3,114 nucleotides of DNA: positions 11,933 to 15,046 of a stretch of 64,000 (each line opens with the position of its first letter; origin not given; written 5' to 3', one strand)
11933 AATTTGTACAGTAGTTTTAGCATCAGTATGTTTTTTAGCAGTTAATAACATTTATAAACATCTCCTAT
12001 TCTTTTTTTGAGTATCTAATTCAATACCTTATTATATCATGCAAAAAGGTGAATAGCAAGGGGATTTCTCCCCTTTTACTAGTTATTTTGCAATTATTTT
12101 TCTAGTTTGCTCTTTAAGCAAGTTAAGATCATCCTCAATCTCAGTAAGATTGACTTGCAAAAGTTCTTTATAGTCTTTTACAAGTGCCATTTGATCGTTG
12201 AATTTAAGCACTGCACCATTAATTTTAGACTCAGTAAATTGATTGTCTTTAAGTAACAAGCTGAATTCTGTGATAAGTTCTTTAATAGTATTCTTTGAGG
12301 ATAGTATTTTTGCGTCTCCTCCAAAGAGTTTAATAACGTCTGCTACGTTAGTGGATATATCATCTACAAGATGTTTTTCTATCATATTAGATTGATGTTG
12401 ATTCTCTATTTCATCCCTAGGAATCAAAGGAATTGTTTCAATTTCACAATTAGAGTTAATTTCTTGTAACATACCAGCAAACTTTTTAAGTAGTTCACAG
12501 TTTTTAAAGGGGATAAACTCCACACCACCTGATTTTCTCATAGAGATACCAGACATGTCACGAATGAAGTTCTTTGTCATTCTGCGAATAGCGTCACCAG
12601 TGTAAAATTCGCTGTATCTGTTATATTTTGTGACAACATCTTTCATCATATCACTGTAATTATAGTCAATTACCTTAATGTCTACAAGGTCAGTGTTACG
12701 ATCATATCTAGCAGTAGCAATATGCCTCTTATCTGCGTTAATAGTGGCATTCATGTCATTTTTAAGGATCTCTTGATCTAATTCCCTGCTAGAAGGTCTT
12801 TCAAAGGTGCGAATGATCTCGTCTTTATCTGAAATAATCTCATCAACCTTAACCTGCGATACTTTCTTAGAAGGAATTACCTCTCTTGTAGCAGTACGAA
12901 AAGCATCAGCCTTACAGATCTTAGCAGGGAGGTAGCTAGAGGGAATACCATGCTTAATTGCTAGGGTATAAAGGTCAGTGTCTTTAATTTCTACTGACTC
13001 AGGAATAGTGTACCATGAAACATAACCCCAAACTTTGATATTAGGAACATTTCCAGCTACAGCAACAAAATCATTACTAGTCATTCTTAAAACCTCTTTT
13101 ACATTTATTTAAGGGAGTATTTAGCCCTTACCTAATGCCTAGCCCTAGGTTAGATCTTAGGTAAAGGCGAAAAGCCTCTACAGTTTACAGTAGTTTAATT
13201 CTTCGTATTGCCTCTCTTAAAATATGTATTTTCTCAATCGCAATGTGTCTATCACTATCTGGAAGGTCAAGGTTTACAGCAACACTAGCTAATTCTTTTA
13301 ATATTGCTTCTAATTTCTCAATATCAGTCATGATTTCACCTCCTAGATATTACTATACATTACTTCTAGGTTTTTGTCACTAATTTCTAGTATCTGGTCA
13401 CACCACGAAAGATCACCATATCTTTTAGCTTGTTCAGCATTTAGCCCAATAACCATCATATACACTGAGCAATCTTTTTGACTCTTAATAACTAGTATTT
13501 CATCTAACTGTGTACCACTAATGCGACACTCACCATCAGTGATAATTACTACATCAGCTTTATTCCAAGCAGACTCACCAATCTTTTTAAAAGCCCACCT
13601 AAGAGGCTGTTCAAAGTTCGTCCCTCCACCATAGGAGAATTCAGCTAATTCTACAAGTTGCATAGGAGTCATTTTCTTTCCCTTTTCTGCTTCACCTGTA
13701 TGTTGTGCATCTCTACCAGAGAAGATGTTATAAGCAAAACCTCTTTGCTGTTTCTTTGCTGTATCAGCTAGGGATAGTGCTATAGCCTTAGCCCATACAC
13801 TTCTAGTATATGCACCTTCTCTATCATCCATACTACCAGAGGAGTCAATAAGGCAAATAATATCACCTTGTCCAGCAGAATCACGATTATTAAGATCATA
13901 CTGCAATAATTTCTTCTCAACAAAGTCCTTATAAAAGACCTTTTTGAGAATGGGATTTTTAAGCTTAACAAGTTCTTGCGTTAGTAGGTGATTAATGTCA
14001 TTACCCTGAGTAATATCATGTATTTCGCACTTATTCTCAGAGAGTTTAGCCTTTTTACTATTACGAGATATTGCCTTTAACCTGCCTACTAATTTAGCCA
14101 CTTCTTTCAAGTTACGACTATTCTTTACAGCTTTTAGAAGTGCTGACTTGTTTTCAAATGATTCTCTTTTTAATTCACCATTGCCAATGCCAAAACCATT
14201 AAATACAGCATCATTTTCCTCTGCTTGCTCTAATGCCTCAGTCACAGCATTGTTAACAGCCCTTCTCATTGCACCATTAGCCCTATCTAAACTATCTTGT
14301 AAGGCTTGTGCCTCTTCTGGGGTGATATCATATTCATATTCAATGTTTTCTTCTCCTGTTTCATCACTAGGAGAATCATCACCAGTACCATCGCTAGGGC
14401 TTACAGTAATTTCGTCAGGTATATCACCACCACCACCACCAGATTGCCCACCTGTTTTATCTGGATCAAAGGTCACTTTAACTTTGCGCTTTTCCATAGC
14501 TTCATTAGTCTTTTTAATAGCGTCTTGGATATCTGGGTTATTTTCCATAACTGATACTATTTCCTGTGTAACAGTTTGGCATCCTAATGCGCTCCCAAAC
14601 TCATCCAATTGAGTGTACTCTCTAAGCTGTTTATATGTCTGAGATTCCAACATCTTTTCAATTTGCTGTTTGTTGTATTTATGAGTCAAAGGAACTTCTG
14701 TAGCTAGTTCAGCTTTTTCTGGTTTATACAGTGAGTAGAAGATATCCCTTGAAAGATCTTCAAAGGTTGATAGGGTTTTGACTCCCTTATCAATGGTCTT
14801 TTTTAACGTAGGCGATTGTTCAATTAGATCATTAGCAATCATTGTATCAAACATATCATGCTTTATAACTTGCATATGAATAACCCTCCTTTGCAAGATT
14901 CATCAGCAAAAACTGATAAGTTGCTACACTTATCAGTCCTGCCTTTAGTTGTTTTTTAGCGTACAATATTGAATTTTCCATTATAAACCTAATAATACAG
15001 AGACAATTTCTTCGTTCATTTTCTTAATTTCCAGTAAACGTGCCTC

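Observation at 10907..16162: Minus-strand accessory operon: MoxR AAA+ ATPase + vWA protein + 333-aa unknown + DUF262 nuclease-domain protein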

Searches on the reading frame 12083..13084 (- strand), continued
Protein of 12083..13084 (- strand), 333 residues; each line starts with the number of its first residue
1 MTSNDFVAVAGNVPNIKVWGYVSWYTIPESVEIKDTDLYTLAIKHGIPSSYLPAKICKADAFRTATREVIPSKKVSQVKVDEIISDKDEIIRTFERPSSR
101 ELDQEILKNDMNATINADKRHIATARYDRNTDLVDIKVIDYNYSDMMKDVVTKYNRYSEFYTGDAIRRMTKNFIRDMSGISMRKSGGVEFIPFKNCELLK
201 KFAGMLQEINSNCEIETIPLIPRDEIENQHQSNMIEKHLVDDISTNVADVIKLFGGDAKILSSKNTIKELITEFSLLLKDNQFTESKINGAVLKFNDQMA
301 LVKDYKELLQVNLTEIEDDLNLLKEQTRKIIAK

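Call 43: find_homologous_proteins(query=A2, max_evalue=0.00001)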
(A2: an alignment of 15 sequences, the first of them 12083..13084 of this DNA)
Query A2 (15 sequences) (333 aa, profile of the alignment): 16 proteins with E <= 0.00001 among 6065 candidates.
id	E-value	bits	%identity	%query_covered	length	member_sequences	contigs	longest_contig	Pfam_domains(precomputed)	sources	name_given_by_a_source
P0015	2.3e-118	413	24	96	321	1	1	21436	PF20529.4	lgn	-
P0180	5.2e-106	372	26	92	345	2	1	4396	PF20529.4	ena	-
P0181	1.5e-105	371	25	94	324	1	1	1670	PF20529.4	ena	-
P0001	2.0e-105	370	100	100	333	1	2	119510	PF20529.4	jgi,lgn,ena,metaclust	metaclust:\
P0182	3.5e-104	366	25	95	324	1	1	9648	PF20529.4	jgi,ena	-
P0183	2.2e-103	364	24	94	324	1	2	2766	PF20529.4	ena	-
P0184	2.9e-103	363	24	93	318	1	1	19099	PF20529.4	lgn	-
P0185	2.2e-102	360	27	94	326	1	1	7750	PF20529.4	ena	-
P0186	1.9e-101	357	27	94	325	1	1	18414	PF20529.4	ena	-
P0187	2.6e-99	350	25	95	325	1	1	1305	PF20529.4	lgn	-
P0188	1.9e-98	347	23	96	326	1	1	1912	PF20529.4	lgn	-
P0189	5.7e-98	346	26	96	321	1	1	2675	PF20529.4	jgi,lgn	jgi:hypothetical protein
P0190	8.6e-98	345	25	96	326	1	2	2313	PF20529.4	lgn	-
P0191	2.2e-83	298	27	94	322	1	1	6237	PF20529.4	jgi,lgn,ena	-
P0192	4.5e-82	294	25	94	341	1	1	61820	PF20529.4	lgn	-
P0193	8.0e-81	290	28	94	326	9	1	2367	PF20529.4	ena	-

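Call 44: find_encoding_contigs(protein=P0192, flank=10000, max_places=1)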
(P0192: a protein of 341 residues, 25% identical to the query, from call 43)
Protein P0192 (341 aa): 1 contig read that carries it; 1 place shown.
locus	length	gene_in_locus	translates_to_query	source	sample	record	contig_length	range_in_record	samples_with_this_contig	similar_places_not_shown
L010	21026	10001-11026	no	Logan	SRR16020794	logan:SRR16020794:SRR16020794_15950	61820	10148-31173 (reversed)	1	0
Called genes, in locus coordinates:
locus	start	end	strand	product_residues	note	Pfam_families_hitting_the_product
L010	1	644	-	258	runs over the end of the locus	PF24175:SU10_adaptor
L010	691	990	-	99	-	-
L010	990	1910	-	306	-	PF17236:SU10_MCP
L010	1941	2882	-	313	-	-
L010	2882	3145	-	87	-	-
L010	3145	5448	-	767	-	PF23899:SU10_portal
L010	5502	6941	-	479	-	PF17289:Terminase_6C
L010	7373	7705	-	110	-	-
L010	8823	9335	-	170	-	-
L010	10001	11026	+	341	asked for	PF20529:DUF6744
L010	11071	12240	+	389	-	PF20030:bpMoxR, PF07728:AAA_5, PF17868:AAA_lid_8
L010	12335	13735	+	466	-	PF13519:VWA_2 (faint)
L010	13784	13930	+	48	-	-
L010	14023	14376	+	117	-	-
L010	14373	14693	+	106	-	-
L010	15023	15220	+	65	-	-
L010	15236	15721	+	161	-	PF16468:DUF5049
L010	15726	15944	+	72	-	PF14192:DUF4314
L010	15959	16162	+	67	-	-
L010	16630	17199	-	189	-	-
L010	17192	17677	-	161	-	PF02796:HTH_7 (faint)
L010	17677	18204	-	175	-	PF00692:dUTPase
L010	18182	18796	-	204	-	PF13353:Fer4_12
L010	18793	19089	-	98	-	-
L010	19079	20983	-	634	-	PF13597:NRDD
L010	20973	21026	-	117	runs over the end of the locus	-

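Call 45: find_encoding_contigs(protein=P0015, flank=10000, max_places=1)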
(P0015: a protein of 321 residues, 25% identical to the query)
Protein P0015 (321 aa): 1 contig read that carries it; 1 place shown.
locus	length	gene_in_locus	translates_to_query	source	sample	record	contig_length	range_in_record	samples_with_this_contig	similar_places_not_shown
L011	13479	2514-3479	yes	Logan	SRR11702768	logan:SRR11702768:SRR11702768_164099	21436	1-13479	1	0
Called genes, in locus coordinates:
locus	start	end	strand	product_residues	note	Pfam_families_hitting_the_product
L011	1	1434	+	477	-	?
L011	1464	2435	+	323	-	-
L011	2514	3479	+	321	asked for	PF20529:DUF6744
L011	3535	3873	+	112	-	PF19807:DUF6290 (weak), PF21983:NikA-like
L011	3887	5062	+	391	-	PF20030:bpMoxR, PF07728:AAA_5, PF17868:AAA_lid_8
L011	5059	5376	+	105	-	-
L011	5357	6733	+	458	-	-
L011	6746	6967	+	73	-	-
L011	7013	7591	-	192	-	-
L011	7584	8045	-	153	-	PF13936:HTH_38 (faint)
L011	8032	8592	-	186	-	PF00692:dUTPase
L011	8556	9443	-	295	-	PF13353:Fer4_12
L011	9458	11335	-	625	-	PF13597:NRDD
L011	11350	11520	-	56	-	-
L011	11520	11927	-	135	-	-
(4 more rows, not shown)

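Call 46: find_encoding_contigs(protein=P0184, flank=10000, max_places=1)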
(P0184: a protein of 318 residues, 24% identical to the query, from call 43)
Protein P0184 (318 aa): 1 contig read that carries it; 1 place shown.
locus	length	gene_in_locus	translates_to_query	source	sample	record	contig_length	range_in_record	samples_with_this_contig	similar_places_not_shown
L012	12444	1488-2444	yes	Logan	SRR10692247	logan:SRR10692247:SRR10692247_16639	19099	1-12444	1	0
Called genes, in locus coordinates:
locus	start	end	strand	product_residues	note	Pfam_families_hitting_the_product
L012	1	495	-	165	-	?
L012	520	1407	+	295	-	-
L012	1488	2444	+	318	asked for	PF20529:DUF6744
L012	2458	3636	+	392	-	PF20030:bpMoxR, PF07728:AAA_5, PF17868:AAA_lid_8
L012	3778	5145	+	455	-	PF13519:VWA_2 (weak)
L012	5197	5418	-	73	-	-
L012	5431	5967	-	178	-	-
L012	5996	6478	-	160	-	PF08281:Sigma70_r4_2 (weak), PF13936:HTH_38 (faint)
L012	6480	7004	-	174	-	PF00692:dUTPase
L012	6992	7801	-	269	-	PF13353:Fer4_12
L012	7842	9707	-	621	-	PF13597:NRDD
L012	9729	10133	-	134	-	-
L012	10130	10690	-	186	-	-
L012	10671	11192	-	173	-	PF11753:DUF3310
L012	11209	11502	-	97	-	-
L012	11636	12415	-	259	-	PF12705:PDDEXK_1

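Call 48: predict_structure(alignment_id=A1)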
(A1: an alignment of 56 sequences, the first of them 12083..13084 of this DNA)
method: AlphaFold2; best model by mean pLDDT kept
length: 333 residues; sequences in the alignment: 56
mean_pLDDT: 90.3   pTM: 0.85
mean pLDDT of the five models: 90.3, 90.0, 89.9, 89.3, 89.1
residues with pLDDT >= 90: 271; 70-90: 26; 50-70: 24; < 50: 12
segments of 3 or more residues with pLDDT < 50: 1-8
pLDDT, mean of each block of 10 residues (from residue 1): 45 77 98 98 98 98 97 78 97 86 54 63 96 96 96 98 98 96 92 97 98 97 94 96 95 92 91 90 90 94 96 96 93 86
secondary structure, 60 per line:
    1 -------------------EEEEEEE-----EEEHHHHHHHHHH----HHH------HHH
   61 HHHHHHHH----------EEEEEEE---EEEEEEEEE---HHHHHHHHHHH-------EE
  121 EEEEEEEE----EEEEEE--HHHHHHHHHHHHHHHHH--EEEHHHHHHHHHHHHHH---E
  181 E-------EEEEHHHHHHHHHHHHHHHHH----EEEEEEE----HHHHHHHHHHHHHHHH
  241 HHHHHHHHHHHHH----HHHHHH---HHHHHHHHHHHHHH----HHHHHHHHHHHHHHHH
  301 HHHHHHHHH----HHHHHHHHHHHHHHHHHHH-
elements in order: E20-26 E32-34 H35-44 H58-68 E79-85 E89-97 H101-111 E119-128 E133-138 H141-157 E160-162 H163-176 E189-192 H193-209 E214-220 H225-253 H258-263 H267-280 H285-309 H314-332

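Call 54: search_solved_structures(query=A1, max_evalue=1)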
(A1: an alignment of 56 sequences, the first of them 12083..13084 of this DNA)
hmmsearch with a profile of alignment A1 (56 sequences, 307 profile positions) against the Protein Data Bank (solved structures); distinct sequences matched with E-value up to 1: 16.
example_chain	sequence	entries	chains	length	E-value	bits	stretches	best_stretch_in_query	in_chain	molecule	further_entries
8jxg_D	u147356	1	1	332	0.00021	23.6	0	220-280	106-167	rat RAP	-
6kos_A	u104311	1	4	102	0.014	17.5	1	218-301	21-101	SUWA (Super WA20)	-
3mzo_A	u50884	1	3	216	0.018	17.2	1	62-118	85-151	Lin2634 protein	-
1r05_A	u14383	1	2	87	0.073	15.2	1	214-299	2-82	Max protein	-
4uos_A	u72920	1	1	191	0.089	14.9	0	228-305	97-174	DESIGNED HELICAL BUNDLE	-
5fiy_A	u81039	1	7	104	0.27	13.4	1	233-303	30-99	PRKC APOPTOSIS WT1 REGULATOR PROTEIN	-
8jxh_D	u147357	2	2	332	0.29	13.3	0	220-280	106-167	Alpha-2-macroglobulin receptor-associated protein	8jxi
2vs0_A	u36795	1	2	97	0.34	13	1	232-301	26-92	VIRULENCE FACTOR ESXA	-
4p8b_A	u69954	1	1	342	0.35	13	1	38-73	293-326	TRAP-type transporter, periplasmic component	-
8jut_C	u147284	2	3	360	0.37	12.9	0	220-280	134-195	Alpha-2-macroglobulin receptor-associated protein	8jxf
2vrz_A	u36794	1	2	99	0.38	12.8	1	232-301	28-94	VIRULENCE FACTOR ESXA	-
12fa_A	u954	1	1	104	0.41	12.7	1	221-293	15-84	ESAT-6-like protein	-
3vjf_A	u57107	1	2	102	0.47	12.5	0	229-299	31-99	WA20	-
2dr3_A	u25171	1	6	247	0.5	12.5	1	252-302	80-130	UPF0273 protein PH0284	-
1deq_C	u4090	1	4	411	0.63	12.1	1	228-301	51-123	FIBRINOGEN (GAMMA CHAIN)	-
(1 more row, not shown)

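Call 60: fold_search(model_id=the predicted structure, library=pdb)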
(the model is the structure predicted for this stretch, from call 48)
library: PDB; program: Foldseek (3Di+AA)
matches with E <= 10: 443; with E <= 0.001: 0
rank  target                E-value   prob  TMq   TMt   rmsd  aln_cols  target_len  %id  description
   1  3cyg_A                5.3e-02  0.08  0.10  0.15  26.6       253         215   14  Crystal structure of an uncharacterized protein from Fervidobacterium nodosum Rt17-B1 (released 2008-05-13)
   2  2rgr_A                6.3e-02  0.08  0.13  0.07  23.7       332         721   11  Topoisomerase IIA bound to G-segment DNA (released 2007-12-25)
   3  5b7w_A                8.9e-02  0.20  0.14  0.25  14.0       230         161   10  Crystal structure of the YajQ-family protein XC_3703 from Xanthomonas campestris pv.campestris (released 2016-09-07)
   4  6ee1_D                1.0e-01  0.20  0.16  0.09  23.5       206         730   11  Crystal structure of Mycobacterium tuberculosis ICL2 in complex with acetyl-CoA (released 2019-08-14)
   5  7r5k_H0               1.3e-01  0.08  0.16  0.14  26.7       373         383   11  Human nuclear pore complex (constricted) (released 2022-06-22)
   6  5yu0_A                1.4e-01  0.33  0.12  0.12  14.5       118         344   10  Structural basis for recognition of L-lysine, L-ornithine, and L-2,4-diamino butyric acid by lysine cyclodeaminase (released 2018-05-02)
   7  5gzj_B                1.5e-01  0.33  0.13  0.12  14.4       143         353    9  Cyclodeaminase_PA (released 2018-01-17)
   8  5gzi_A                1.5e-01  0.25  0.13  0.12  17.4       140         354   10  Cyclodeaminase_PA (released 2018-01-17)
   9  3tl1_A                1.7e-01  0.13  0.15  0.26  16.3       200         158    7  Crystal structure of the Streptomyces coelicolor WhiE ORFVI polyketide aromatase/cyclase (released 2012-04-04)
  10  5gzi_B                1.8e-01  0.16  0.11  0.11  16.9       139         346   10  Cyclodeaminase_PA (released 2018-01-17)
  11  5gzl_A                1.9e-01  0.25  0.13  0.12  16.0       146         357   10  Cyclodeaminase_PA (released 2018-01-17)
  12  5gzl_B                2.0e-01  0.25  0.13  0.13  16.0       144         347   10  Cyclodeaminase_PA (released 2018-01-17)
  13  9obo_A                2.0e-01  0.12  0.15  0.08  20.8       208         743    8  Crystal structure of Mycobacterium tuberculosis isocitrate lyase 2 fixed in the apo form with disulfide bonds (released 2026-03-18)
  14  6edw_B                2.2e-01  0.11  0.14  0.07  21.5       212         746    9  Crystal structure of Mycobacterium tuberculosis ICL2 in the apo form (released 2019-08-14)
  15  5gzj_A                2.3e-01  0.33  0.13  0.12  14.1       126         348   10  Cyclodeaminase_PA (released 2018-01-17)
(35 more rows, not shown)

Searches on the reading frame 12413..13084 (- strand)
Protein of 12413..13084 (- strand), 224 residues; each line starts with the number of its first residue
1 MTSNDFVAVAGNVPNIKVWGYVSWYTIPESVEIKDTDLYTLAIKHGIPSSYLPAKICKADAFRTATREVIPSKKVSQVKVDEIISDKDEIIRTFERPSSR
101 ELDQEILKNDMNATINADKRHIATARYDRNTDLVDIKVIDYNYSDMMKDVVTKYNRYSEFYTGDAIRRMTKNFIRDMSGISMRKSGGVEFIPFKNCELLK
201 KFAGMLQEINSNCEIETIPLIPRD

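Call 76: predict_structure(alignment_id=A4)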
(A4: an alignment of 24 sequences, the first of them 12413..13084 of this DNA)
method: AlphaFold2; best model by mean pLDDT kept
length: 224 residues; sequences in the alignment: 24
mean_pLDDT: 90.0   pTM: 0.81
mean pLDDT of the five models: 90.0, 89.0, 88.0, 87.6, 85.8
residues with pLDDT >= 90: 164; 70-90: 37; 50-70: 21; < 50: 2
segments of 3 or more residues with pLDDT < 50: none
pLDDT, mean of each block of 10 residues (from residue 1): 74 86 95 98 97 96 96 84 97 88 57 69 97 97 94 97 96 91 82 96 98 95 86
secondary structure, 60 per line:
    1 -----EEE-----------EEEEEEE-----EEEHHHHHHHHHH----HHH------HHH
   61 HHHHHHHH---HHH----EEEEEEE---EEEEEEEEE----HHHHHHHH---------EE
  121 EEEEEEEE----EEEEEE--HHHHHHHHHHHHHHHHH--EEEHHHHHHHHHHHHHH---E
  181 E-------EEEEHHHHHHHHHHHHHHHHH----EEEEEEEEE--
elements in order: E6-8 E20-26 E32-34 H35-44 H58-68 E79-85 E89-97 H102-109 E119-128 E133-138 H141-157 E160-162 H163-176 E189-192 H193-209 E214-222

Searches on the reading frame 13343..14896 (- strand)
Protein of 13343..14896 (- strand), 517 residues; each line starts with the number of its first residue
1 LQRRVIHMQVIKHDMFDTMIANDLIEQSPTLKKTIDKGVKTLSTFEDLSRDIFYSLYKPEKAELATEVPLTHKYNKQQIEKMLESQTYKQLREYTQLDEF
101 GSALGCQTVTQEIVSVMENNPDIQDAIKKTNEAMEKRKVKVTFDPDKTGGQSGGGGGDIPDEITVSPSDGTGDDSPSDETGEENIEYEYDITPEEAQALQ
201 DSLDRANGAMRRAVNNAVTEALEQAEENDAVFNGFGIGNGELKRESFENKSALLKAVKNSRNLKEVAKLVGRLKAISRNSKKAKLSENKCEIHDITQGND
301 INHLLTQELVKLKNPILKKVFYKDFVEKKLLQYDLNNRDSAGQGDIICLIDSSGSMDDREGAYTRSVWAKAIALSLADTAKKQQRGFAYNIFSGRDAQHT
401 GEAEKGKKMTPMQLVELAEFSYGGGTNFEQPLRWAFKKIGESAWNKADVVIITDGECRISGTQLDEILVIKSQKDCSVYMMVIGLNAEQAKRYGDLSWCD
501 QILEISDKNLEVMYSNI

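Call 3: search_protein_families(library=pfam, proteins=[window:13343-14896:-], max_evalue=0.1)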
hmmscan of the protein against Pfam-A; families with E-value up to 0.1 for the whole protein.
window:13343-14896:- (517 aa): 7 families
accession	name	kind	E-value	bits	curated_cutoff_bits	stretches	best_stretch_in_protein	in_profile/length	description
PF13519.12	VWA_2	-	3.5e-07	31.3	27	1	347-456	2-107/107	von Willebrand factor type A domain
PF05762.20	VWA_CoxE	-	0.00057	19.8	26.4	1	340-464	53-168/222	VWA domain containing CoxE-like protein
PF00092.34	VWA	-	0.00087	20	23.8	1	345-488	1-142/174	von Willebrand factor type A domain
PF25045.1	vWA_Ro60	-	0.019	15.3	27.7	1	350-463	6-109/165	Ro60 vWA domain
PF04285.18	DUF444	-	0.069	12.6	27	0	158-365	81-266/418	Protein of unknown function (DUF444)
PF04808.17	CTV_P23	-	0.093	12.7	22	0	265-315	60-110/209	Citrus tristeza virus (CTV) P23 protein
PF13768.12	VWA_3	-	0.098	13.1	27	0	413-462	66-113/155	von Willebrand factor type A domain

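Call 4: search_protein_families(library=padloc, proteins=[window:13343-14896:-], max_evalue=0.1)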
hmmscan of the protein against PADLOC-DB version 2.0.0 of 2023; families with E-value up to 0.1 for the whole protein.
window:13343-14896:- (517 aa): 0 families

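Call 5: search_protein_families(library=phrogs, proteins=[window:13343-14896:-], max_evalue=0.01)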
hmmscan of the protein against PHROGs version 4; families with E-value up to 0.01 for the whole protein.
window:13343-14896:- (517 aa): 5 families
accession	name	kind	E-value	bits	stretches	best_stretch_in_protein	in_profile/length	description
phrog_24053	-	unknown function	1.9e-58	199.5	2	235-507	237-498/515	-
phrog_22583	-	unknown function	2.5e-08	33.5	1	295-486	676-860/892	-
phrog_850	-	DNA, RNA and nucleotide metabolism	6.8e-06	26.2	1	339-459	278-396/476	RNA-binding protein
phrog_5359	-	unknown function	0.0011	19.5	1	345-488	29-179/229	-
phrog_1314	-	DNA, RNA and nucleotide metabolism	0.0028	17.8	1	333-470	253-362/394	HNH endonuclease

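Call 7: search_protein_families(library=ncbifam, proteins=[window:13343-14896:-], max_evalue=0.01)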
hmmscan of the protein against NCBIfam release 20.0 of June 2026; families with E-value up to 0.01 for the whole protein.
window:13343-14896:- (517 aa): 2 families
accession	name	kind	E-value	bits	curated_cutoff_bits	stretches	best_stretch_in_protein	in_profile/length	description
NF008230.0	PRK10997.1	equivalog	1.5e-18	67.2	500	1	227-454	180-425/487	ATPase RavA stimulator ViaA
NF003708.0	PRK05325.1-3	equivalog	0.00063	18.8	466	1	270-360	173-264/423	hypothetical protein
